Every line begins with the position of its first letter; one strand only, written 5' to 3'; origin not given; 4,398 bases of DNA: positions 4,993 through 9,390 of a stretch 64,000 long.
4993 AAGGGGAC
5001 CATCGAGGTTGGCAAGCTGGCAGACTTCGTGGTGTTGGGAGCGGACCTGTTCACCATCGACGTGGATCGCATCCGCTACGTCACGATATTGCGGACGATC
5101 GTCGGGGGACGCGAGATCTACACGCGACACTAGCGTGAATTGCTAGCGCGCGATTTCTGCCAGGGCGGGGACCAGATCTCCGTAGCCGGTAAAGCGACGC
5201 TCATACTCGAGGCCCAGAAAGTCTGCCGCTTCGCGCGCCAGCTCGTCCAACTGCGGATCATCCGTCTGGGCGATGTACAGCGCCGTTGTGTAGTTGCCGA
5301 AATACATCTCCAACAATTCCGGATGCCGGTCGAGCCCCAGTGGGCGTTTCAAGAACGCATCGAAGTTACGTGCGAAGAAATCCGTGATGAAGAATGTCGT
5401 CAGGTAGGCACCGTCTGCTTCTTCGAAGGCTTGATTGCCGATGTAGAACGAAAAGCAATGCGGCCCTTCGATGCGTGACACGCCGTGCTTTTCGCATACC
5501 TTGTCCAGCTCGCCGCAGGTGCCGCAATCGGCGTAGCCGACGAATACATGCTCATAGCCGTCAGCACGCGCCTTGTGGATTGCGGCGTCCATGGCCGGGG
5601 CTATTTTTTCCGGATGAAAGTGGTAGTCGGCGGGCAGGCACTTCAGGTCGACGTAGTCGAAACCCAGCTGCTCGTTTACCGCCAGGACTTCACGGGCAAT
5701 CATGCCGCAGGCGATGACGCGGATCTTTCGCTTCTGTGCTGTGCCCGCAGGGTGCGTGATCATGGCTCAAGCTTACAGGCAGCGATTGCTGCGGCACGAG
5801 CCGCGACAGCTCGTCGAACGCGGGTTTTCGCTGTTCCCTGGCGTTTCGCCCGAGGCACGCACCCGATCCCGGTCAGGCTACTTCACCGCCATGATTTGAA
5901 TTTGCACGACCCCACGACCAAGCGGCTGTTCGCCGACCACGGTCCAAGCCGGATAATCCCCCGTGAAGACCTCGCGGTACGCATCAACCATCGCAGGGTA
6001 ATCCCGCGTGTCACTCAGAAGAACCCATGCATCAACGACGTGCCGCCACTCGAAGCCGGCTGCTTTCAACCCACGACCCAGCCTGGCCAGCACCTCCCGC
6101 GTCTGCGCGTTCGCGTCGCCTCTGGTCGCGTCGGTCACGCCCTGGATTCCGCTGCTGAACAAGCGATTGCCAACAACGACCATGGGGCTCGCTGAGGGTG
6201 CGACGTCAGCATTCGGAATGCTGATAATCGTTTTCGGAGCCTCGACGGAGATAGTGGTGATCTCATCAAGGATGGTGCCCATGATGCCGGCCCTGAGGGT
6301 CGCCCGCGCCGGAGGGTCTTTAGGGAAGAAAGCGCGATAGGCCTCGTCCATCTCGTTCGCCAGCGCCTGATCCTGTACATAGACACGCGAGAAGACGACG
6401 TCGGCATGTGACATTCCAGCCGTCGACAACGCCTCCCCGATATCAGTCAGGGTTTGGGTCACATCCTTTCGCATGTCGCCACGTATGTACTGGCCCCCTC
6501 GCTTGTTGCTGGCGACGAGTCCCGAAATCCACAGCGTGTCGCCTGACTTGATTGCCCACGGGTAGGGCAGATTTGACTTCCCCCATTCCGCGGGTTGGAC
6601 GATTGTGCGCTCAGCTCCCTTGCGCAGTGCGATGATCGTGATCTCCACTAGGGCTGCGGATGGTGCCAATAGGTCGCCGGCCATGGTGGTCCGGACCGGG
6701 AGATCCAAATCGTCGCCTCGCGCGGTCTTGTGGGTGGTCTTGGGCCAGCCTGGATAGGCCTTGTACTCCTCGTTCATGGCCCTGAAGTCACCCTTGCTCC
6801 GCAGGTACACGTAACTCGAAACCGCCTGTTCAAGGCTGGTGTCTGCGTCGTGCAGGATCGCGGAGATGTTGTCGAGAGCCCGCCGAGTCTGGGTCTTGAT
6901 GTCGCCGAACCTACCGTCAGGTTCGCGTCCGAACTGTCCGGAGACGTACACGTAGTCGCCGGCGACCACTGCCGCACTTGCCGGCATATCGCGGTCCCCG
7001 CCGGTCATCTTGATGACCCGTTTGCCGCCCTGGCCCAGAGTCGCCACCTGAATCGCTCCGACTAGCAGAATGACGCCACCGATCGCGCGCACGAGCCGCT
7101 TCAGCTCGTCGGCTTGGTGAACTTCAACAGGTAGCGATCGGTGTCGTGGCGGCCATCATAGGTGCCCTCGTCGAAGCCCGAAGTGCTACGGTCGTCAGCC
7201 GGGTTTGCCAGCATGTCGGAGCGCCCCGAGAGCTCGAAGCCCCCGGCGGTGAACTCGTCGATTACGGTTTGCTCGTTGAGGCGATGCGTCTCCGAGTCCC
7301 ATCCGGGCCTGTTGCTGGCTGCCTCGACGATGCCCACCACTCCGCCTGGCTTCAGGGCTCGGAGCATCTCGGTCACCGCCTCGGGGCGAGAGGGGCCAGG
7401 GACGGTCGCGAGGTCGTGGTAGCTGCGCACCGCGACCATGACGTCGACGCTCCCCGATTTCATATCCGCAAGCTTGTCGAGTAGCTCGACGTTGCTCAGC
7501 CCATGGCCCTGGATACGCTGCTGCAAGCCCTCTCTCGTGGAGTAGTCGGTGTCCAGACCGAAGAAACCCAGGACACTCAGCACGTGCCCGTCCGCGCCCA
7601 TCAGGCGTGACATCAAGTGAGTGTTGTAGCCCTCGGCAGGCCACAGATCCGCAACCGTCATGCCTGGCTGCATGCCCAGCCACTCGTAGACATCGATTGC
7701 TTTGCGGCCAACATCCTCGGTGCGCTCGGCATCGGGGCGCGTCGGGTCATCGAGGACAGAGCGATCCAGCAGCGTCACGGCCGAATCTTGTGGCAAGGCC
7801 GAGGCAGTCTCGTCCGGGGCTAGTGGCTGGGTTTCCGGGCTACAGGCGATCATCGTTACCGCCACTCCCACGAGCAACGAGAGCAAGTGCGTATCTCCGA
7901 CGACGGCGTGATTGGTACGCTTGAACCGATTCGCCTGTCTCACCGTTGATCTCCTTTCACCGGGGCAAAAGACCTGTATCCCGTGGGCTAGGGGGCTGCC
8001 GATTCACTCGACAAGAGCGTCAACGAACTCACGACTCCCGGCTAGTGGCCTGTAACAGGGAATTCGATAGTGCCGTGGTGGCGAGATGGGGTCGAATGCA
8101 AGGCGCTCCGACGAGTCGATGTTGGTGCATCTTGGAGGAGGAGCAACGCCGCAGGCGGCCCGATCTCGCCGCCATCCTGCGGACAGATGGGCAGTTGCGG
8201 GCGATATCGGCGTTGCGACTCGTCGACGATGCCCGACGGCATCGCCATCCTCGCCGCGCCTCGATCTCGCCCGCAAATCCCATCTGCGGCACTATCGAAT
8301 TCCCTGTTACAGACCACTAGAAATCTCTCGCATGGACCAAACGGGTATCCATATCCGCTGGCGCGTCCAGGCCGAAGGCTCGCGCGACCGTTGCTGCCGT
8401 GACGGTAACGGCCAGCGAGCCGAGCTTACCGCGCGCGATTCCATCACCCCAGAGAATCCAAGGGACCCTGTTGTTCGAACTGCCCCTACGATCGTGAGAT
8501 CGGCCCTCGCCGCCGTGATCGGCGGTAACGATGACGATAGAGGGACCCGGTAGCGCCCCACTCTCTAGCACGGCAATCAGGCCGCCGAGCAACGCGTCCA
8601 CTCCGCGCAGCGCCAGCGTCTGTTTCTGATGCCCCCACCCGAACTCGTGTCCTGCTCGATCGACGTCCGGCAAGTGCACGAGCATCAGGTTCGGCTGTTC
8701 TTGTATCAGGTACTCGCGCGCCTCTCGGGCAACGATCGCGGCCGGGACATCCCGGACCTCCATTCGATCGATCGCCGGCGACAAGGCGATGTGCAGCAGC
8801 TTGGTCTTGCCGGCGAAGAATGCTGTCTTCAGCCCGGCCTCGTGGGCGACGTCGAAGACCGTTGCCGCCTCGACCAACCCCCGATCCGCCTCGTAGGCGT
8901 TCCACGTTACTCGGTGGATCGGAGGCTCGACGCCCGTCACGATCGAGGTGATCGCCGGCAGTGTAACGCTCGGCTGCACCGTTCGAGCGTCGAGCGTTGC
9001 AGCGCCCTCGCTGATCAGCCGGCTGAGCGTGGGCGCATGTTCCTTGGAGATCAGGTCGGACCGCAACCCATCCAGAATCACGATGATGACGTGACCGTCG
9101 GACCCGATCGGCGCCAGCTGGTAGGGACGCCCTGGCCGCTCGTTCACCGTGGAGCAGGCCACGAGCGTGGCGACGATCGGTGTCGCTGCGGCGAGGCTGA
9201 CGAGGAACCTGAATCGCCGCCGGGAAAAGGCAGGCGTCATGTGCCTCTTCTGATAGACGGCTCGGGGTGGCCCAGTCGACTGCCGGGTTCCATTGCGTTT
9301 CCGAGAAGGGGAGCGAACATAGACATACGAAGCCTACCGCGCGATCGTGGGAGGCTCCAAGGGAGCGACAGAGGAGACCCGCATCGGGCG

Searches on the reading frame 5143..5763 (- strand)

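Call 3: search_protein_families(library=pfam, proteins=[window:5143-5763:-], max_evalue=0.01)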
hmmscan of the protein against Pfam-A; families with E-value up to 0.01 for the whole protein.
window:5143-5763:- (206 aa): 1 family
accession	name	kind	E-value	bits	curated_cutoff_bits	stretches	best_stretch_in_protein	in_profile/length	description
PF07796.16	DUF1638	-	1.2e-26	93.9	27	1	42-197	1-157/161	Protein of unknown function (DUF1638)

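Call 8: search_protein_families(library=ncbifam, proteins=[window:5143-5763:-], max_evalue=0.001)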
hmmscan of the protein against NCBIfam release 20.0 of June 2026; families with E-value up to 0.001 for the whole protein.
window:5143-5763:- (206 aa): 0 families

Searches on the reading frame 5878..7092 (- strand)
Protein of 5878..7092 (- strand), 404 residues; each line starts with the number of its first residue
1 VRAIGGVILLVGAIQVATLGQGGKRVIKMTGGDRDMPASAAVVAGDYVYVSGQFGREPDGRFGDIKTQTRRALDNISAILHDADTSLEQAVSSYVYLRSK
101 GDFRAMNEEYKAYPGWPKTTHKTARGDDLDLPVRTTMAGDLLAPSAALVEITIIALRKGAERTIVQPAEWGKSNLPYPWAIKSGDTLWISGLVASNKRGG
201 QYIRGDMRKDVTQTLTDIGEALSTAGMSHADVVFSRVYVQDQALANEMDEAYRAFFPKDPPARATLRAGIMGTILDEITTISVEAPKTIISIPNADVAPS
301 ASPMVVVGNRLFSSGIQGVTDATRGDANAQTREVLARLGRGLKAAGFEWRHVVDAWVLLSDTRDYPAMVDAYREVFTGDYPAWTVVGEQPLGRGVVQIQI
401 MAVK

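Call 3: search_protein_families(library=pfam, proteins=[window:5878-7092:-], max_evalue=0.01)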
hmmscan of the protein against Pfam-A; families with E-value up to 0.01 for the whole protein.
window:5878-7092:- (404 aa): 2 families
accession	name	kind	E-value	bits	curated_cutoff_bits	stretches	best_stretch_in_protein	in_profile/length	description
PF01042.26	Ribonuc_L-PSP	-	3.4e-51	172.8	27.3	3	39-156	12-120/121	Endoribonuclease L-PSP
PF12092.13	DUF3568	-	0.0079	16.7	23.2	0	38-91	23-76/124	Protein of unknown function (DUF3568)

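Call 8: search_protein_families(library=ncbifam, proteins=[window:5878-7092:-], max_evalue=0.001)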
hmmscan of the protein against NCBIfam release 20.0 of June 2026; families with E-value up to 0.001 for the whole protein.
window:5878-7092:- (404 aa): 3 families
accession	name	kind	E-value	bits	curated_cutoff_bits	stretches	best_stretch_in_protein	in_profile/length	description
TIGR00004.1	TIGR00004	subfamily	7.9e-41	139.2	106.25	3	37-124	15-102/125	Rid family detoxifying hydrolase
TIGR03610.1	RutC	equivalog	2.2e-28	98.9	169.1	3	162-281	3-123/127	pyrimidine utilization protein C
NF008490.0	PRK11401.1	equivalog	2.6e-13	50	222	1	40-116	19-97/129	enamine/imine deaminase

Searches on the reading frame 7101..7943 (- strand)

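Call 3: search_protein_families(library=pfam, proteins=[window:7101-7943:-], max_evalue=0.01)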
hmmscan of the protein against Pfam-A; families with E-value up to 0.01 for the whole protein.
window:7101-7943:- (280 aa): 5 families
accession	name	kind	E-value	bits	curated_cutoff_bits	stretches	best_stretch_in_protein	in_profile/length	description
PF08241.18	Methyltransf_11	-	5.1e-05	24.3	21.2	1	127-203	21-93/95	Methyltransferase domain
PF13847.12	Methyltransf_31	-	0.00018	21.7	27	1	93-209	3-113/145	Methyltransferase domain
PF13649.12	Methyltransf_25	-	0.0016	19.5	27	1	127-201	24-97/97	Methyltransferase domain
PF08242.18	Methyltransf_12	-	0.0024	19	30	1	127-203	23-98/98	Methyltransferase domain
PF01135.25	PCMT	-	0.0045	17.2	20.3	1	85-125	65-105/210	Protein-L-isoaspartate(D-aspartate) O-methyltransferase (PCMT)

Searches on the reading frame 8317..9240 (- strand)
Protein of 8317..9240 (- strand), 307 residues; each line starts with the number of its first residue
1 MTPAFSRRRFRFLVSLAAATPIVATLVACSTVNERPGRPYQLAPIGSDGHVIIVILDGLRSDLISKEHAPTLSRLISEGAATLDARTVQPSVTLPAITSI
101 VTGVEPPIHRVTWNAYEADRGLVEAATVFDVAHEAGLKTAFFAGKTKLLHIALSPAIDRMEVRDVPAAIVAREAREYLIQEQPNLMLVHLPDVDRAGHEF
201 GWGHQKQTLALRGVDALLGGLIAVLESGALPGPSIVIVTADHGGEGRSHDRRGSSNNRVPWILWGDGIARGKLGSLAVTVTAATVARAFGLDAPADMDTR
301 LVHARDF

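Call 52: search_protein_families(library=pfam, proteins=[window:8317-9240:-], max_evalue=0.001)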
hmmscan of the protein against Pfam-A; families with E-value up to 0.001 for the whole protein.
window:8317-9240:- (307 aa): 3 families
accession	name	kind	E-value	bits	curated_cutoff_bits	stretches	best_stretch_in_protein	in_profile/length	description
PF01663.27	Phosphodiest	-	3.2e-28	99.8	23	1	51-245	1-222/342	Type I phosphodiesterase / nucleotide pyrophosphatase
PF00884.28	Sulfatase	-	5.6e-07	29.6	25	0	210-270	209-278/301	Sulfatase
PF01676.23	Metalloenzyme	-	5.5e-06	26.5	24.3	1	167-276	131-237/252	Metalloenzyme superfamily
